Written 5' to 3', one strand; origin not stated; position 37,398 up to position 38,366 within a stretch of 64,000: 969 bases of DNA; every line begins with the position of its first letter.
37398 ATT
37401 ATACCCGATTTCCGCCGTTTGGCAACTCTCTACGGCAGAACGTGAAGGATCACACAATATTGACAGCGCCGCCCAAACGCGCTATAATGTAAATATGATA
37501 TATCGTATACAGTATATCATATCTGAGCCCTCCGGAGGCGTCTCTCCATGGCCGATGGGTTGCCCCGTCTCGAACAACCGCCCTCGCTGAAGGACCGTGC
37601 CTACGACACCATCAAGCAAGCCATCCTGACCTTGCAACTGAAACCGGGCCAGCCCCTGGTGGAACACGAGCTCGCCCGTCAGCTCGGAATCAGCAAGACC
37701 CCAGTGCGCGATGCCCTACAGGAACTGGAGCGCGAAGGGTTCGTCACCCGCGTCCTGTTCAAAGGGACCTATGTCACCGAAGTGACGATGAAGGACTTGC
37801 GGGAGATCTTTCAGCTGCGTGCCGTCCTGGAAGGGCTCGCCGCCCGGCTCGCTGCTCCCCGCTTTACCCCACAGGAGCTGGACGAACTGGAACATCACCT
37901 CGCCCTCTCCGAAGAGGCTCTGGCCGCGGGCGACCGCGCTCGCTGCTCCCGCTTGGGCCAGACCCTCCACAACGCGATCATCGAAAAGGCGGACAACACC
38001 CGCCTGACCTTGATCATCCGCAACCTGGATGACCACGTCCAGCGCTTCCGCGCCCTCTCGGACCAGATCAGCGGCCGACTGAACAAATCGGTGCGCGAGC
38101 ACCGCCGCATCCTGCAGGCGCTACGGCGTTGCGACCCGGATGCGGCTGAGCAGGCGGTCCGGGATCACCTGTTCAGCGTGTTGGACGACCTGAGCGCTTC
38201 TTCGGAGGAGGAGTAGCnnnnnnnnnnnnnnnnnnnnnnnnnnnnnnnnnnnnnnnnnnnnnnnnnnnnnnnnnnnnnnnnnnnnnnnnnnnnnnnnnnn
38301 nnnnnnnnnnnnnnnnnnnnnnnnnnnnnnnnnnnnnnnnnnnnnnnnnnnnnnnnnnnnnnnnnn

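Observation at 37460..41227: Tightly coupled gntR(FadR-type)-TPP enzyme-FAD oxidoreductase operon under a consensus promoter with AT-rich palindromic operator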

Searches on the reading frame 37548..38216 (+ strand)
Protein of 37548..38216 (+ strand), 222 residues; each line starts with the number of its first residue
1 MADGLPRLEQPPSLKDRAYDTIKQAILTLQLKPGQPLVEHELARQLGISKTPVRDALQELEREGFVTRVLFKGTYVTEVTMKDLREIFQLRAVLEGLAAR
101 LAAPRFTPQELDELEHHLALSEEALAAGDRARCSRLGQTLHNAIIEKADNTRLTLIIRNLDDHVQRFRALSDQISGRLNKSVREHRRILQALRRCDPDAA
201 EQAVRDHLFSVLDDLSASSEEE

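Call 3: search_protein_families(library=pfam, proteins=[window:37548-38216:+])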
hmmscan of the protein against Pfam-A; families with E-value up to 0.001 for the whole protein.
window:37548-38216:+ (222 aa): 7 families
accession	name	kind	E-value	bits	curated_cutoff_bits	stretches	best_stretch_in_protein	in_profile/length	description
PF07729.17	FCD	-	9.5e-30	104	24.3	1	86-208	1-123/125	FCD domain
PF00392.27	GntR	-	1.1e-17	63.9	27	1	15-76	2-64/64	Bacterial regulatory proteins, gntR family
PF13412.12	HTH_24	-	3e-07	30.4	21.9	1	41-67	22-48/48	Winged helix-turn-helix DNA-binding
PF09339.16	HTH_IclR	-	2.6e-05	24.4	22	1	40-68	22-50/52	IclR helix-turn-helix domain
PF08461.16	HTH_12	-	9.6e-05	22.7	21.4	0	40-79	17-61/66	Ribonuclease R winged-helix domain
PF01978.25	TrmB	-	0.00046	20.4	25.6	1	38-69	24-55/68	Sugar-specific transcriptional regulator TrmB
PF12802.13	MarR_2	-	0.00083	19.9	27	0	40-69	24-53/61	MarR family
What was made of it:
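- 37548..38216 (+): GntR-family regulator with an FCD (FadR-type) effector domain, 222 aa. Pfam GntR 1.1e-17 and FCD 9.5e-30 (call 3).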

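Call 4: search_protein_families(library=ncbifam, proteins=[window:37548-38216:+])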
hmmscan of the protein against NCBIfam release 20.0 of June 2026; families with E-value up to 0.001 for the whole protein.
window:37548-38216:+ (222 aa): 24 families
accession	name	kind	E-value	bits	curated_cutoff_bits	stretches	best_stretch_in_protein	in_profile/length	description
TIGR03338.1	phnR_burk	equivalog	1.6e-37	129.2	271.5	1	13-209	11-207/212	phosphonate utilization associated transcriptional regulator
NF003011.0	PRK03837.1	subfamily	9e-22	77.8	260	1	81-216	101-234/241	transcriptional regulator NanR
NF007741.0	PRK10421.1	equivalog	5.4e-18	65.3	311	2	87-221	101-239/262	transcriptional regulator LldR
NF008504.0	PRK11414.1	equivalog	1.7e-17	63.9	225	1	14-205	12-205/221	GntR family transcriptional regulator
NF007001.0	PRK09464.1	equivalog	6.9e-17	61.9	330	1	12-218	9-235/254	pyruvate dehydrogenase complex transcriptional repressor PdhR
NF007442.0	PRK09990.1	equivalog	6.4e-13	48.7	301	1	16-221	13-241/256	transcriptional regulator GlcC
NF008576.0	PRK11534.1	equivalog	1.6e-12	47.6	218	1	18-210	12-212/225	DNA-binding transcriptional regulator CsiR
TIGR02018.2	his_ut_repres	equivalog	9.4e-10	38.2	220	1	20-112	6-97/226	histidine utilization transcriptional repressor HutC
NF047563.1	modulin_PmtR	equivalog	3e-09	37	200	1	19-115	18-114/125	PSM export ABC transporter transcriptional regulator PmtR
NF052282.1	PLP_TF_PdxR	equivalog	3.4e-09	36.3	320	1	17-82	5-71/448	MocR-like pyridoxine biosynthesis transcription factor PdxR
NF007588.0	PRK10225.1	equivalog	3.6e-09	36.3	442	1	21-215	17-231/257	Uxu operon transcriptional regulator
NF008571.0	PRK11523.1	equivalog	5.3e-09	35.9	396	1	39-208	35-218/258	transcriptional regulator ExuR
NF007292.0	PRK09764.1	equivalog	6.2e-07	28.8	281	1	19-100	11-91/240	GntR family transcriptional regulator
NF052286.1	ecto_TF_EhuR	exception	1.4e-06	27.2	480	1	20-86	18-85/458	MocR-like ectoine utilization transcription factor EhuR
NF052441.1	TransRegRv0792c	equivalog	3.3e-06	26.5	400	1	20-104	23-106/260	Rv0792c family HTH-type transcriptional regulator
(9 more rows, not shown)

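Call 73: search_solved_structures(query=window:37548-38213:+, max_evalue=1e-8, show_alignments=2)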
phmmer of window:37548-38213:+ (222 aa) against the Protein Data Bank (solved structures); distinct sequences matched with E-value up to 1e-8: 9.
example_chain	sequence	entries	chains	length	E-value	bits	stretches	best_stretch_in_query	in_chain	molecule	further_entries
7xp0_A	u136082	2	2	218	4.7e-23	85.5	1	14-210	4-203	Probable transcriptional regulator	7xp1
7u5q_A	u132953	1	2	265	4.1e-20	75.9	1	18-216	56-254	Transcriptional regulator, GntR family protein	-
3fms_A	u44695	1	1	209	1e-16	64.8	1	15-211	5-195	Transcriptional regulator, GntR family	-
3sxy_A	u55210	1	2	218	2e-16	63.9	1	13-211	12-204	Transcriptional regulator, GntR family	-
3c7j_A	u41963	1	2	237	2.8e-14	56.9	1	9-208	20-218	Transcriptional regulator, GntR family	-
4p9f_A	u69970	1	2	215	5.4e-13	52.7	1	21-199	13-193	HTH-type transcriptional regulator mcbR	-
3ihu_A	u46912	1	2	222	8.4e-12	48.8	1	28-211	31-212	Transcriptional regulator, GntR family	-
6z74_A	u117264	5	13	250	3.1e-11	46.9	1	17-130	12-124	Transcriptional regulator, GntR family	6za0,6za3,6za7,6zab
6az6_A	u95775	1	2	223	1.7e-09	41.3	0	17-211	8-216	GntR family transcriptional regulator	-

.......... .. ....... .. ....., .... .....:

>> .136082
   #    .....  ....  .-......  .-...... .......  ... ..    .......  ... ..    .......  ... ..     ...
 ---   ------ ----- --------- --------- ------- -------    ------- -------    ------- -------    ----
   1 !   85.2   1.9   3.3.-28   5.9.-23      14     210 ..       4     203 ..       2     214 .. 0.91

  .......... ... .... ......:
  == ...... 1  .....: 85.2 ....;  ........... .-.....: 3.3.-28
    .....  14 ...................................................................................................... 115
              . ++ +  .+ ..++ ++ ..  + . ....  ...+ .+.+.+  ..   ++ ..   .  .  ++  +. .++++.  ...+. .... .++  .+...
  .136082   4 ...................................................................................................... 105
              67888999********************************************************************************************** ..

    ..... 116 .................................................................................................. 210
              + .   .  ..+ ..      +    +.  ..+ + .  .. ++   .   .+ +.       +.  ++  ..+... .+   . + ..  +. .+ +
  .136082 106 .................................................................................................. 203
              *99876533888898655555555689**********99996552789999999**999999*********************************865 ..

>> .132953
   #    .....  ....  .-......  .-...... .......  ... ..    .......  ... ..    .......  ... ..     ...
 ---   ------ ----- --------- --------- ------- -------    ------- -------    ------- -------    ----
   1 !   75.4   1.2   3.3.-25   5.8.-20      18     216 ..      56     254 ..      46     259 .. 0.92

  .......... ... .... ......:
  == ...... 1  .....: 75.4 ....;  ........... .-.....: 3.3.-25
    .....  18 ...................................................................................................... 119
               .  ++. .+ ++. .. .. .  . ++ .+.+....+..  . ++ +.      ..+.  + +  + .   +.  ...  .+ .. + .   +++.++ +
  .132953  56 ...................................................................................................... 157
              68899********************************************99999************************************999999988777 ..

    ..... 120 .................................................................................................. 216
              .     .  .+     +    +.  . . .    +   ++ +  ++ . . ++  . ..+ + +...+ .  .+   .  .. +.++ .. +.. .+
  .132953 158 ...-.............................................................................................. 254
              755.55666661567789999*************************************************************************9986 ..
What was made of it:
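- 37548..38216 (+): The best solved relatives are uncharacterised GntR/FCD proteins (call 73).
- On GntR family, FadR (FCD) subfamily: It aligns over its full length with solved FCD regulators (call 73).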
